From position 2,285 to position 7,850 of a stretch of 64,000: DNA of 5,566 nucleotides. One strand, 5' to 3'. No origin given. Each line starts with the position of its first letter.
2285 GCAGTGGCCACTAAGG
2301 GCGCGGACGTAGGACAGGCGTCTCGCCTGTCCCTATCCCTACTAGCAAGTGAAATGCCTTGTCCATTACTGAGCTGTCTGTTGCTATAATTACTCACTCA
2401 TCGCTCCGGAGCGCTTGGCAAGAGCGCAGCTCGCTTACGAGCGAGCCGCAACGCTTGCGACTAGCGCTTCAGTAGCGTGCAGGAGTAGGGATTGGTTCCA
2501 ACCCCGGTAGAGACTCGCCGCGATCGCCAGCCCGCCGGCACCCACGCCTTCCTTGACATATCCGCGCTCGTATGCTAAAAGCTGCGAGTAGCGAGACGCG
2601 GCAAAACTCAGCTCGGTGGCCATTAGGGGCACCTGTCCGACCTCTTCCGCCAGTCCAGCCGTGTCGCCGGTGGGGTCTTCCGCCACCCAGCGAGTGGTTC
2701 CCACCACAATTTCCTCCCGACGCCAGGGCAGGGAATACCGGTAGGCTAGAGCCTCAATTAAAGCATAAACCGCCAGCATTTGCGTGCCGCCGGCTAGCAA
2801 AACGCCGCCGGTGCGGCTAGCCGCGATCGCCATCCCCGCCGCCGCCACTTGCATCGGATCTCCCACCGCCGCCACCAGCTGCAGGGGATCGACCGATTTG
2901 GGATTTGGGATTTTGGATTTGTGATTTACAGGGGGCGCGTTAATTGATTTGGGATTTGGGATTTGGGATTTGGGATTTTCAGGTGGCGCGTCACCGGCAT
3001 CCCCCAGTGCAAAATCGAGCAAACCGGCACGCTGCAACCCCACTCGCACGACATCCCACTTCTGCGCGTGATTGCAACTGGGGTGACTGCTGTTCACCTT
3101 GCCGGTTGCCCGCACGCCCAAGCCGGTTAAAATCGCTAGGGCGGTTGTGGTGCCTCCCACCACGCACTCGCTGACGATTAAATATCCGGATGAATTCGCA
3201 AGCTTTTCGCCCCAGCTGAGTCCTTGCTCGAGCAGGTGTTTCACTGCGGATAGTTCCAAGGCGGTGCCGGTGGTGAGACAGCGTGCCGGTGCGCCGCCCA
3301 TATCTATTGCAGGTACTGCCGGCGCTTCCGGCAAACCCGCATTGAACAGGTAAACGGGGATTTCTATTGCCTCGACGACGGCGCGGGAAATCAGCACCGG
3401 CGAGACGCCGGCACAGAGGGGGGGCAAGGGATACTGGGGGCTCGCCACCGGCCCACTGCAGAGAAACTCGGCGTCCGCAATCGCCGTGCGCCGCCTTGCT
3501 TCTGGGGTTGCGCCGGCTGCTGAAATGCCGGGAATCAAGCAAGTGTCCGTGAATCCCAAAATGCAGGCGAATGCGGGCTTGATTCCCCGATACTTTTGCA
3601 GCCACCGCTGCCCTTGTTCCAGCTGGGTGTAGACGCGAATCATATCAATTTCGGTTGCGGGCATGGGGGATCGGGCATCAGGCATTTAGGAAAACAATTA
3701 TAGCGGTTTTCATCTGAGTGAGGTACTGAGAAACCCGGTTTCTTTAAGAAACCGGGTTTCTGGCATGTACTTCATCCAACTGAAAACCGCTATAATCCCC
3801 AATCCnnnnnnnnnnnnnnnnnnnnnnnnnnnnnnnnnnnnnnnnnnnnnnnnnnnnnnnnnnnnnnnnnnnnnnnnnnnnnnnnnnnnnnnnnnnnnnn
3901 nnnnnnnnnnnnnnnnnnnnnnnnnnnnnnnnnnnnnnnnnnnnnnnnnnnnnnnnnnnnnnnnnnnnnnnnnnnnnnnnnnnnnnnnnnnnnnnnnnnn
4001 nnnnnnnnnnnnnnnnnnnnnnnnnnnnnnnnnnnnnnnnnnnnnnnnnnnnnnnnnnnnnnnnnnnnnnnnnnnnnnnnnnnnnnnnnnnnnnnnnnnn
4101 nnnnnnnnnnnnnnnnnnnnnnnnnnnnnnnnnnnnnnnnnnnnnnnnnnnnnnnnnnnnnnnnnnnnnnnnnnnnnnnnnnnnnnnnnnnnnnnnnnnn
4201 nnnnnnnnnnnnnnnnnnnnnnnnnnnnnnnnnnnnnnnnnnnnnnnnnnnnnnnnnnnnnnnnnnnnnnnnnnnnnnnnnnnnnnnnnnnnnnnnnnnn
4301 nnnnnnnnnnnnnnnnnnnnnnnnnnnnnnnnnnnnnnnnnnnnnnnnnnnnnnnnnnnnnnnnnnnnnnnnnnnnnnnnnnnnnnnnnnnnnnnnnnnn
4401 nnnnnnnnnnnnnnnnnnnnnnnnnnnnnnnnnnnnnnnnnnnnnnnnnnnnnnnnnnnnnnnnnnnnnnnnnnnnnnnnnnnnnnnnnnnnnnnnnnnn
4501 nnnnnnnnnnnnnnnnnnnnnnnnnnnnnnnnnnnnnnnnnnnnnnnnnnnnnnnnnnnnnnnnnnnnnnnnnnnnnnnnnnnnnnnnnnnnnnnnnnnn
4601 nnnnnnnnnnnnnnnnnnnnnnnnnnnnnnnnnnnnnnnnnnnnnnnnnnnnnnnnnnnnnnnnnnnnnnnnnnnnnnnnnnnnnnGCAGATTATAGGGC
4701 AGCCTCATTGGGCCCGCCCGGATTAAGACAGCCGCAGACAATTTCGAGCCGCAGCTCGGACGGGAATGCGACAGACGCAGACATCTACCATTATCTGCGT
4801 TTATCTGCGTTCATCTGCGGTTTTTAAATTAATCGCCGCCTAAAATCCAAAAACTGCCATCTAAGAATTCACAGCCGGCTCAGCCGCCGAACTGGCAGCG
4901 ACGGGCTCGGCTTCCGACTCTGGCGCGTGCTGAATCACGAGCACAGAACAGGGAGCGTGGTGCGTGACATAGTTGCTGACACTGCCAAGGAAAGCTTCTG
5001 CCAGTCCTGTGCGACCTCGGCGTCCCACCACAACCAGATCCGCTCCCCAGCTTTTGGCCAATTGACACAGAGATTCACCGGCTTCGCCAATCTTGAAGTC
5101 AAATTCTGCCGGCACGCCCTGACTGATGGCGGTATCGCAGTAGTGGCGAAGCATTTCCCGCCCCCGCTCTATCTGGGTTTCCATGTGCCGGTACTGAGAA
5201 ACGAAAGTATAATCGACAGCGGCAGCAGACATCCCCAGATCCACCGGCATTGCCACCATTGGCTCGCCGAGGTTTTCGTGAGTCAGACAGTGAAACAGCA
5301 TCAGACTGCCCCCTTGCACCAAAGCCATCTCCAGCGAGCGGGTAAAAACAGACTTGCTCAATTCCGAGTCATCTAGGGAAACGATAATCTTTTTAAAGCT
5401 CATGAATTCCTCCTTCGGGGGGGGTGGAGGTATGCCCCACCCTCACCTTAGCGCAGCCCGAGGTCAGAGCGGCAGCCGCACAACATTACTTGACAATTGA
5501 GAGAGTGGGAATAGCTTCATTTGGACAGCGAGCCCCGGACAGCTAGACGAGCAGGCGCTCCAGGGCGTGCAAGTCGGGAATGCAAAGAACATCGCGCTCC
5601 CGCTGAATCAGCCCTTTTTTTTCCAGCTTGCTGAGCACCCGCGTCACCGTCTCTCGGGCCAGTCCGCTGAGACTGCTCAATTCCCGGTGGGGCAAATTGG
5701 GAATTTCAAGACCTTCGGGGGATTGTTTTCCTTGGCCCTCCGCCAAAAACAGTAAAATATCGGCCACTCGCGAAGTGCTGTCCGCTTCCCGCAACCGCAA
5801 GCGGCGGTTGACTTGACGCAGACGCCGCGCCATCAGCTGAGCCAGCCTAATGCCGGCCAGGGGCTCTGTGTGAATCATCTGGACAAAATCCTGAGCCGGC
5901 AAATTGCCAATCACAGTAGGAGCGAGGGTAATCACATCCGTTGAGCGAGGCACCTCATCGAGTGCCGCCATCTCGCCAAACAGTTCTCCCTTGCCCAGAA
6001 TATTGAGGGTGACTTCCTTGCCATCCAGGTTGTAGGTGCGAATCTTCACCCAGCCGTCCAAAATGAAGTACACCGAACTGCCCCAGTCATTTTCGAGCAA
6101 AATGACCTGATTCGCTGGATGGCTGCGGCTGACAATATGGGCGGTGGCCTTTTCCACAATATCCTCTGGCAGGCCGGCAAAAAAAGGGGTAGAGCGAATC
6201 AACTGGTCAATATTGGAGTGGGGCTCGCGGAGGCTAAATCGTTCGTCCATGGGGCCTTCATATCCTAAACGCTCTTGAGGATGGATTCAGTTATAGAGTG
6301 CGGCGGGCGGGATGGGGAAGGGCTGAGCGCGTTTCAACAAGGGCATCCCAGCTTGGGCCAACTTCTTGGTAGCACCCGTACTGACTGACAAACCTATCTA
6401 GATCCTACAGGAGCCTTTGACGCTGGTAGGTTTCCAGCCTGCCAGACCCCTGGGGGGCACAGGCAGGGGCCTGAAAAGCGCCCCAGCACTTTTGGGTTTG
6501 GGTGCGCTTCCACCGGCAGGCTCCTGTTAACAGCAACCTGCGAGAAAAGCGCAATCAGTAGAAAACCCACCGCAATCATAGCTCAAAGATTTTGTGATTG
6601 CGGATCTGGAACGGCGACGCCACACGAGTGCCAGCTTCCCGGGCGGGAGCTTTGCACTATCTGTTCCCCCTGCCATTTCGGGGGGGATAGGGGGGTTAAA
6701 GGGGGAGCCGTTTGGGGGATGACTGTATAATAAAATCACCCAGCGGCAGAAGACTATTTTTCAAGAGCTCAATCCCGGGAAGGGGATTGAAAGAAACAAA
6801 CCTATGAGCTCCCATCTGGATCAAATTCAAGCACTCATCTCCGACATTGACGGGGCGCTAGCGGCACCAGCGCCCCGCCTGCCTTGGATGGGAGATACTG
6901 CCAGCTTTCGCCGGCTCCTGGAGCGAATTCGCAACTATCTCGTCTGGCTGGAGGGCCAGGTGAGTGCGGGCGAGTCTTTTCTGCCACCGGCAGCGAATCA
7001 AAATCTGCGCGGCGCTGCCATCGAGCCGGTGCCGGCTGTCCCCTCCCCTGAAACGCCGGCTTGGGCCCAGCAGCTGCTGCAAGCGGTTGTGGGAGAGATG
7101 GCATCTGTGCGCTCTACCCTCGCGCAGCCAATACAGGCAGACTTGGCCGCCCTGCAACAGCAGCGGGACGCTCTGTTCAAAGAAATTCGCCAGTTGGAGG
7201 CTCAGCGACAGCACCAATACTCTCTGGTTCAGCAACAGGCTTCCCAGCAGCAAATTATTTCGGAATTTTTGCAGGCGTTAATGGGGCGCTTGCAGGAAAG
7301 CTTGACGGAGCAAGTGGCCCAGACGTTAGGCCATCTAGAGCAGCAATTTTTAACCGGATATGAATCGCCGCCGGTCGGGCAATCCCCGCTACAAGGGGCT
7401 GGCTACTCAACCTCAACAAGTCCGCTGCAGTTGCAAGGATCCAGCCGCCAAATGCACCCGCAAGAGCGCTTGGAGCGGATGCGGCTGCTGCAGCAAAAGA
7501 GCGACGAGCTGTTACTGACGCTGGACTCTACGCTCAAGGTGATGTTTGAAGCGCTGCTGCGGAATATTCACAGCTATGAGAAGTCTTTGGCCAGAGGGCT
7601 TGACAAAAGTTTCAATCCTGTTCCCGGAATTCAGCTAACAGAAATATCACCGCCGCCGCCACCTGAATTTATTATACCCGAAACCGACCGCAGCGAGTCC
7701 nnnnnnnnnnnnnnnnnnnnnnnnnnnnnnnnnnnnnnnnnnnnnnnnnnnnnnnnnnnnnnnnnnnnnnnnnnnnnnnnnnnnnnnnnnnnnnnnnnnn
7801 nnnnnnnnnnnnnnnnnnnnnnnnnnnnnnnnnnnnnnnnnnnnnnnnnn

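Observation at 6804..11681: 1625-aa protein: coiled coil + ~700-aa acidic linker with reiterated (D/E)LF(G/A)E motifs + C-terminal Hsp70-like ATPase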

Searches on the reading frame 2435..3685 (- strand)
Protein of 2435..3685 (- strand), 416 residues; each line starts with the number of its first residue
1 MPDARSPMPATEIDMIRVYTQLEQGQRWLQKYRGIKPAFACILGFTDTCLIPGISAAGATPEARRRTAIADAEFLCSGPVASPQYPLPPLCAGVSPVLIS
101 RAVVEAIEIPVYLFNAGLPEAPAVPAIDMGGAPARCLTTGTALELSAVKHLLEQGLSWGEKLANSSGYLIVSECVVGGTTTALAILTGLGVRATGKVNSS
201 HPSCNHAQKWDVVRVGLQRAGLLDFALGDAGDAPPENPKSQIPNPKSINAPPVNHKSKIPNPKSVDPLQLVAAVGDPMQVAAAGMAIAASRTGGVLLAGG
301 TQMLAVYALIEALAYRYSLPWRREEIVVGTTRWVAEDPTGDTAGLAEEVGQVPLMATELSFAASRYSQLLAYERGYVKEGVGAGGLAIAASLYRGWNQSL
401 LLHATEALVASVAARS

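Call 5: search_protein_families(library=pfam, proteins=[window:2435-3685:-], max_evalue=0.01)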
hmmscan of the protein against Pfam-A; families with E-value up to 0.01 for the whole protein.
window:2435-3685:- (416 aa): 2 families
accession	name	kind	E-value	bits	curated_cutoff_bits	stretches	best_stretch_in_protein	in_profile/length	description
PF01182.26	Glucosamine_iso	-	0.0012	19.2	27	1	281-348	16-83/225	Glucosamine-6-phosphate isomerases/6-phosphogluconolactonase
PF02277.22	DBI_PRT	-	0.0012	18.6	22.6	0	131-220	117-210/329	Phosphoribosyltransferase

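Call 6: search_protein_families(library=ncbifam, proteins=[window:2435-3685:-], max_evalue=0.01)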
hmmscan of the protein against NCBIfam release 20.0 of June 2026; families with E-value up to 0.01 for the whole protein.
window:2435-3685:- (416 aa): 8 families
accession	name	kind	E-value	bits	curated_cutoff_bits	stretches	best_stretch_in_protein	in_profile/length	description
NF003373.0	PRK04447.1-6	equivalog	5.3e-175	581.8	459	1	15-412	1-361/367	hypothetical protein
TIGR00303.2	TIGR00303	equivalog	1.4e-111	372.9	240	2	30-217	2-190/334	nicotinate mononucleotide-dependent phosphoribosyltransferase CobT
NF003369.0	PRK04447.1-2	equivalog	3.9e-84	282.5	420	2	25-222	29-224/394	hypothetical protein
NF003372.0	PRK04447.1-5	equivalog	5.4e-83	278.7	306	2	26-219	9-199/350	hypothetical protein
NF003368.0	PRK04447.1-1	equivalog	1.8e-69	234.6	423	2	38-222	5-189/337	hypothetical protein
NF003370.0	PRK04447.1-3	equivalog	8.9e-52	176.2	687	2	264-407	200-334/347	hypothetical protein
NF003374.0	PRK04447.1-7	equivalog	2.7e-50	171.3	522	2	242-390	179-323/349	hypothetical protein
NF003371.0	PRK04447.1-4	equivalog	8e-45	153.5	434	2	39-234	6-192/337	hypothetical protein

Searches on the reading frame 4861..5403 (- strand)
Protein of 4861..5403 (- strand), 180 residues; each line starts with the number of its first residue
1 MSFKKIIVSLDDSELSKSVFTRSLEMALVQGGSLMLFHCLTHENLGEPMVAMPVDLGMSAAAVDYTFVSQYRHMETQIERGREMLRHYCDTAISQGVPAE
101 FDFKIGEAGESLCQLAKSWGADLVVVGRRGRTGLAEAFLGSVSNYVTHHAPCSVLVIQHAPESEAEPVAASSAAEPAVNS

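Call 5: search_protein_families(library=pfam, proteins=[window:4861-5403:-], max_evalue=0.01)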
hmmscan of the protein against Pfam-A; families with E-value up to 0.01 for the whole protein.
window:4861-5403:- (180 aa): 1 family
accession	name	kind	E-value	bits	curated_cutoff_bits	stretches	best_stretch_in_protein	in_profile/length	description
PF00582.32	Usp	-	5.3e-27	95.5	24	1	3-157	2-140/141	Universal stress protein family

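Call 6: search_protein_families(library=ncbifam, proteins=[window:4861-5403:-], max_evalue=0.01)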
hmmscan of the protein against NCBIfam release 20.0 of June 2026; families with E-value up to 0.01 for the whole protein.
window:4861-5403:- (180 aa): 3 families
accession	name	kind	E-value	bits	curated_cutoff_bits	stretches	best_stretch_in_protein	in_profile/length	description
NF008380.0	PRK11175.1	equivalog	2.1e-08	33.5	227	1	106-159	248-301/313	universal stress protein UspE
NF011581.0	PRK15005.1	equivalog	0.00029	21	166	1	106-157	93-143/144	universal stress protein UspF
NF012000.0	PRK15456.1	equivalog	0.00055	20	189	1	79-157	68-141/142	universal stress protein UspG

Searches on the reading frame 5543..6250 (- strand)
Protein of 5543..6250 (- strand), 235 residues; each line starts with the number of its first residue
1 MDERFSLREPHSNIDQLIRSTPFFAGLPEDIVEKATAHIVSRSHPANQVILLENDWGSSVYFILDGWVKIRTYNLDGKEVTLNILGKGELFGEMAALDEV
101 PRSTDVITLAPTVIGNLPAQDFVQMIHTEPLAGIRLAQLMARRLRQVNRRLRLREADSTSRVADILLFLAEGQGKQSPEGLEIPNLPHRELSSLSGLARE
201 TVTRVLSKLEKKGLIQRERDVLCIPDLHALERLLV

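Call 5: search_protein_families(library=pfam, proteins=[window:5543-6250:-], max_evalue=0.01)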
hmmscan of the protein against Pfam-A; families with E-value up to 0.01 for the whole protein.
window:5543-6250:- (235 aa): 11 families
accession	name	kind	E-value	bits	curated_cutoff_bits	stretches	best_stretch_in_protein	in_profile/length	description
PF00027.35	cNMP_binding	-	8.1e-23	80.6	27.5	1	42-128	2-88/89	Cyclic nucleotide-binding domain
PF13545.12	HTH_Crp_2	-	4.2e-17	62.3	27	1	161-233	2-70/70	Crp-like helix-turn-helix domain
PF00325.26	Crp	-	3e-08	33.7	21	1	190-215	7-32/32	Bacterial regulatory proteins, crp family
PF01047.28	MarR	-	8.3e-08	32.5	24.6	1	184-220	16-52/59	MarR family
PF13412.12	HTH_24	-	2.8e-05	24.1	21.9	1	184-216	16-48/48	Winged helix-turn-helix DNA-binding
PF12802.13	MarR_2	-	3.6e-05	24.3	27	1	189-220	24-55/61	MarR family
PF01978.25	TrmB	-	6.7e-05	23.1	25.6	1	188-219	25-56/68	Sugar-specific transcriptional regulator TrmB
PF09339.16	HTH_IclR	-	7e-05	23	22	1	158-218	1-51/52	IclR helix-turn-helix domain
PF25213.1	HVO_A0261_N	-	0.001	19.3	35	1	188-219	27-58/86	HVO_A0261 N-terminal domain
PF00392.27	GntR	-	0.0011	19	27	1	186-219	24-58/64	Bacterial regulatory proteins, gntR family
PF03965.22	Penicillinase_R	-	0.0078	17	22.6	0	188-220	24-56/115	Penicillinase repressor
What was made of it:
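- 5543..6250 (-): Divergently transcribed Crp-family regulator (cNMP-binding domain plus Crp-type HTH). Pfam cNMP_binding 8e-23 and HTH_Crp_2 4e-17 (call 5).
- Checked: The divergent Crp-family gene at 5543-6250 (-) is confirmed (call 5).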

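Call 6: search_protein_families(library=ncbifam, proteins=[window:5543-6250:-], max_evalue=0.01)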
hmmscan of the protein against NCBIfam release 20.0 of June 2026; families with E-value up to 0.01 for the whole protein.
window:5543-6250:- (235 aa): 14 families
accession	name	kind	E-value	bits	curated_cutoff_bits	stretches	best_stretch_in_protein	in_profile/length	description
NF008732.0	PRK11753.1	equivalog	2.3e-23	82.8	266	1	30-218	14-204/214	cAMP-activated global transcriptional regulator CRP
NF053664.1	TransRegPtrACyano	equivalog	4e-16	58.9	300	1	58-219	28-184/196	Crp/Fnr family transcriptional regulator PtrA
NF006901.0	PRK09392.1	equivalog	8.9e-15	54.6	211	1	17-232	8-219/236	transcriptional activator FtrB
TIGR03697.1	NtcA_cyano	equivalog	7.9e-12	45.3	244.95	1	49-226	3-184/193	global nitrogen regulator NtcA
NF052518.1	TransRegLdrP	equivalog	1.5e-11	44.7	300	1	49-232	9-186/195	transcriptional regulator LdrP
NF010499.0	PRK13918.1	equivalog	1.6e-11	44.1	274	1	46-233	19-200/205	CRP/FNR family transcriptional regulator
NF050806.1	TransRegFixKCaul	equivalog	3e-08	33.2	300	1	40-233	24-213/215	transcriptional regulator FixK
NF058543.1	ActPatMycb56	equivalog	4.3e-07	29.1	460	1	23-145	3-123/317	acetyltransferase Pat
NF041163.2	encap_f2b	equivalog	2.4e-05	23.7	400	1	17-149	72-206/450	family 2B encapsulin nanocompartment shell protein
TIGR03896.1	cyc_nuc_ocin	subfamily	2.6e-05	23.7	161.05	1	41-149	163-271/317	bacteriocin-type transport-associated protein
NF045989.1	TransRegFnrLRhodb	equivalog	5.1e-05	22.6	300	1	40-230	37-231/245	transcriptional regulator FnrL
NF008365.0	PRK11161.1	subfamily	0.00059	19.2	228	1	38-232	44-241/250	fumarate/nitrate reduction transcriptional regulator Fnr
TIGR02018.2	his_ut_repres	equivalog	0.00079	18.9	220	1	188-219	26-57/226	histidine utilization transcriptional repressor HutC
NF007707.0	PRK10402.1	subfamily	0.0061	16.2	180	0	39-170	31-163/226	transcriptional regulator YeiL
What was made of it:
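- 5543..6250 (-): It is below the NtcA, PtrA and CRP equivalog cut-offs (call 6).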

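Call 59: search_solved_structures(query=window:5543-6247:-, max_evalue=0.00001)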
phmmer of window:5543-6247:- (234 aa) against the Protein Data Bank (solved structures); distinct sequences matched with E-value up to 0.00001: 81 (the best 60 are shown).
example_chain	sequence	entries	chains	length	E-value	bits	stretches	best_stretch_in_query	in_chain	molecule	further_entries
4ev0_A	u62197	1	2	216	2.7e-29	105.8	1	18-217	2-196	Transcription regulator, Crp family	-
3i54_A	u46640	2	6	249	6.4e-22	81.7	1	11-231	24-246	Transcriptional regulator, Crp/Fnr family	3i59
3d0s_A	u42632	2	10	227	7.5e-22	81.5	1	11-231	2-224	TRANSCRIPTIONAL REGULATORY PROTEIN | PROBABLE TRANSCRIPTIONAL REGULATORY PROTEIN (PROBABLY CRP/ FNR-FAMILY)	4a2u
3mzh_A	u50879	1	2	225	2.1e-21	80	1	13-231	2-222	PROBABLE TRANSCRIPTIONAL REGULATORY PROTEIN (PROBABLY CRP/FNR-FAMILY)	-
3h3u_A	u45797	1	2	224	3.3e-21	79.4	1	14-231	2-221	PROBABLE TRANSCRIPTIONAL REGULATORY PROTEIN (PROBABLY CRP/FNR-FAMILY)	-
3r6s_A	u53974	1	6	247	6e-20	75.2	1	13-229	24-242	transcription regulator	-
4byy_A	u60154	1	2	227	7e-20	75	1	15-229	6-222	TRANSCRIPTIONAL REGULATOR, CRP/FNR FAMILY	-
4cyd_A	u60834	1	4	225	8.5e-20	74.8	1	16-229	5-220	PROBABLE TRANSCRIPTION REGULATOR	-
4i02_A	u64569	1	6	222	7e-19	71.8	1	34-217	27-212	Catabolite gene activator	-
4i09_A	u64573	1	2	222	8e-19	71.6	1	34-217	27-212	Catabolite gene activator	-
1g6n_A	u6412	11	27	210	1.7e-18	70.5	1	35-217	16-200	CATABOLITE GENE ACTIVATOR PROTEIN | PROTEIN (CATABOLITE GENE ACTIVATOR PROTEIN) | Catabolite gene activator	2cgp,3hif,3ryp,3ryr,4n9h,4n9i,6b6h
1i6x_A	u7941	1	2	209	1.7e-18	70.5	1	35-217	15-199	CATABOLITE GENE ACTIVATOR PROTEIN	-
1i5z_A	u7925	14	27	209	1.7e-18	70.5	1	35-217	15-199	CATABOLITE GENE ACTIVATOR PROTEIN | CATABOLITE GENE ACTIVATOR PROTEIN (CAP) | PROTEIN (CATABOLITE GENE ACTIVATOR PROTEIN (CAP))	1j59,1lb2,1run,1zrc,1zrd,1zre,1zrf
4hzf_A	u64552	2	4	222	1.8e-18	70.4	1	34-217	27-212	Catabolite gene activator | cAMP-activated global transcriptional regulator CRP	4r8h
4i01_A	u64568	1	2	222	1.8e-18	70.4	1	34-217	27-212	Catabolite gene activator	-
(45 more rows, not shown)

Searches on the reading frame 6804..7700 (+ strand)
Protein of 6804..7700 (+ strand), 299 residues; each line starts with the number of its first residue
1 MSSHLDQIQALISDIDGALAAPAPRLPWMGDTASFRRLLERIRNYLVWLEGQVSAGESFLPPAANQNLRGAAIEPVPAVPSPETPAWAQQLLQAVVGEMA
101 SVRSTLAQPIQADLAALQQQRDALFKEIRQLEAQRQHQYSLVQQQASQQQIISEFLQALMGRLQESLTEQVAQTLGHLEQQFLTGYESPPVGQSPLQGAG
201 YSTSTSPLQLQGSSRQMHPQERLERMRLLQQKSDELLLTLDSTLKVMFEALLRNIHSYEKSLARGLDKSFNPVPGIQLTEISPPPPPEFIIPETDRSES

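Call 7: search_protein_families(library=pfam, proteins=[window:6804-7700:+], max_evalue=10)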
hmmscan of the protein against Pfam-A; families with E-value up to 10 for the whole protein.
window:6804-7700:+ (299 aa): 9 families
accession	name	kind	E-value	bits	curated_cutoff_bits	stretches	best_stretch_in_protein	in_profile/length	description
PF24564.1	DUF7605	-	0.00029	21.2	27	1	86-191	45-146/183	Domain of unknown function (DUF7605)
PF11828.13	DUF3348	-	0.0025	18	25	1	81-173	60-152/246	Protein of unknown function (DUF3348)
PF14362.11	DUF4407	-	0.01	15.6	31.3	1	89-153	111-173/297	Domain of unknown function (DUF4407)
PF20640.2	Rrn6_HB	-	0.018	15.7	26.4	1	109-175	19-85/192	Rrn6, helical bundle domain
PF03153.18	TFIIA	-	0.34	11.3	36.2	1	76-254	146-298/415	Transcription factor IIA, alpha/beta subunit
PF17380.7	DUF5401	-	1.5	7.2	25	1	90-150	412-472/721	Family of unknown function (DUF5401)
PF04216.18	FdhE_N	-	1.7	9.3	28.7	1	111-181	43-114/167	FdhE, N-terminal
PF01519.22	DUF16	-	2.5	9.1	40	1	113-164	49-100/104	Protein of unknown function DUF16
PF15112.11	DUF4559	-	5.5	6.8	27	1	103-173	211-280/305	Domain of unknown function (DUF4559)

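Call 49: find_homologous_proteins(query=window:6804-7613:+, max_evalue=0.001)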
Query window:6804-7613:+ (270 aa): 4 proteins with E <= 0.001 among 3430 candidates.
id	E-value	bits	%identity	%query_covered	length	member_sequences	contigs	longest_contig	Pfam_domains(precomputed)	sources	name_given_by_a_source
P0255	5.9e-58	215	46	99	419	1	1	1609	-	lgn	-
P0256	5.0e-44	169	44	99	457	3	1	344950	-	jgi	jgi:hypothetical protein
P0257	9.4e-40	155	55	67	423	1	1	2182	-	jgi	jgi:hypothetical protein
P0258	2.7e-35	140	41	99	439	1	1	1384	-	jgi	-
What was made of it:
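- Tried and rejected: N-domain homology search: only 4 fragments returned, a limit of the word index (call 49).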

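Call 71: search_solved_structures(query=A3, max_evalue=10)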
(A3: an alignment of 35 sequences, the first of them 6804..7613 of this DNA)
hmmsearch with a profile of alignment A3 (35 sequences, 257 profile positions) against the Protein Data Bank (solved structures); distinct sequences matched with E-value up to 10: 14.
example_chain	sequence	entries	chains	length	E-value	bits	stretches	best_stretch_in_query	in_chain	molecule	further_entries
2jee_A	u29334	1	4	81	0.0017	21.5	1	106-167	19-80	CELL DIVISION PROTEIN ZAPB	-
1t3j_A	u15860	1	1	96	0.053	16.6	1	89-160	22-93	mitofusin 1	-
1r05_A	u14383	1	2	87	0.067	16.3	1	71-134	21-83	Max protein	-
7muc_AF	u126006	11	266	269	0.096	15.8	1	97-170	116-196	DotF | IcmG (DotF)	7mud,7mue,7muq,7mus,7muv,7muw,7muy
11kh_IF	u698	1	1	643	0.34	14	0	15-99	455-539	IFRD2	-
6nuw_C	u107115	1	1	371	0.37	13.8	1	116-163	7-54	Inner kinetochore subunit MCM21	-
10dq_O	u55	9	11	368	0.39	13.8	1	116-163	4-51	Inner kinetochore subunit MCM21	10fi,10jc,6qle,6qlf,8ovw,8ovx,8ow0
9tlt_A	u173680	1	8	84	1.2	12.2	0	109-143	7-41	Sc-apCC-2-KLHL20-4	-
9y6s_6n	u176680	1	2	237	1.2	12.2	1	99-171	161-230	Dynein arm light chain, putative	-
6kos_A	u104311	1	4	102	1.9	11.5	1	105-181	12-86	SUWA (Super WA20)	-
7bgf_A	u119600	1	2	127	2.1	11.4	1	114-194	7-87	DNA endonuclease RBBP8,CtIP/RBBP8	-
9tls_A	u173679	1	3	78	2.3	11.2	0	96-134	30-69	Sc-apCC-2-KLHL20-3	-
8t1i_Q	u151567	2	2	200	3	10.9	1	146-245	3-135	Mediator of RNA polymerase II transcription subunit 22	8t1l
7emf_V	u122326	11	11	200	3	10.9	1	146-240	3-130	Mediator of RNA polymerase II transcription subunit 22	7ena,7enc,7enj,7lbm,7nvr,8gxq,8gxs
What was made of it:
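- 6804..7607 (+): N-terminal conserved helical/coiled-coil domain (residues 1-268), made of three conserved helical blocks separated by variable loops. Only weak coiled-coil matches: ZapB, mitofusin HR2, Max (call 71).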

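Call 72: search_protein_families(library=pfam, alignment_id=A3, max_evalue=0.01)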
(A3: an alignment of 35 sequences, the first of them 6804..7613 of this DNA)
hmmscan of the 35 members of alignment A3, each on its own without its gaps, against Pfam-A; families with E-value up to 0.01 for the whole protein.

A. member 1, window:6804-7613:+ (270 aa): 2 families
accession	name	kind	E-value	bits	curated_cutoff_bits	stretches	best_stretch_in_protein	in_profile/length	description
PF24564.1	DUF7605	-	0.00049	20.5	27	1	86-191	45-146/183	Domain of unknown function (DUF7605)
PF14362.11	DUF4407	-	0.0083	15.9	31.3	1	89-153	111-173/297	Domain of unknown function (DUF4407)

B. families by the number of members that match (of 35 scanned): 12 families
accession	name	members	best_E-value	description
PF24564.1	DUF7605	1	0.00049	Domain of unknown function (DUF7605)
PF14028.11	Lant_dehydr_C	1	0.00059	Lantibiotic biosynthesis dehydratase C-term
PF08687.16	ASD2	1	0.0011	Apx/Shroom domain ASD2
PF07160.18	SKA1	1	0.0013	Spindle and kinetochore-associated protein 1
PF22181.1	TarS_linker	1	0.0018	Glycosyl transferase TarS linker domain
PF07040.16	DUF1326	1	0.002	Protein of unknown function (DUF1326)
PF06005.17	ZapB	1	0.0042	Cell division protein ZapB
PF11932.13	DUF3450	1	0.0049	Protein of unknown function (DUF3450)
PF12631.12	MnmE_helical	1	0.0068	MnmE helical domain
PF24881.1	DUF7739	1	0.007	Domain of unknown function (DUF7739)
PF14362.11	DUF4407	1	0.0083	Domain of unknown function (DUF4407)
PF16591.11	HBM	1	0.0095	Helical bimodular sensor domain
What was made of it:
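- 6804..7607 (+): No Pfam family (call 72).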
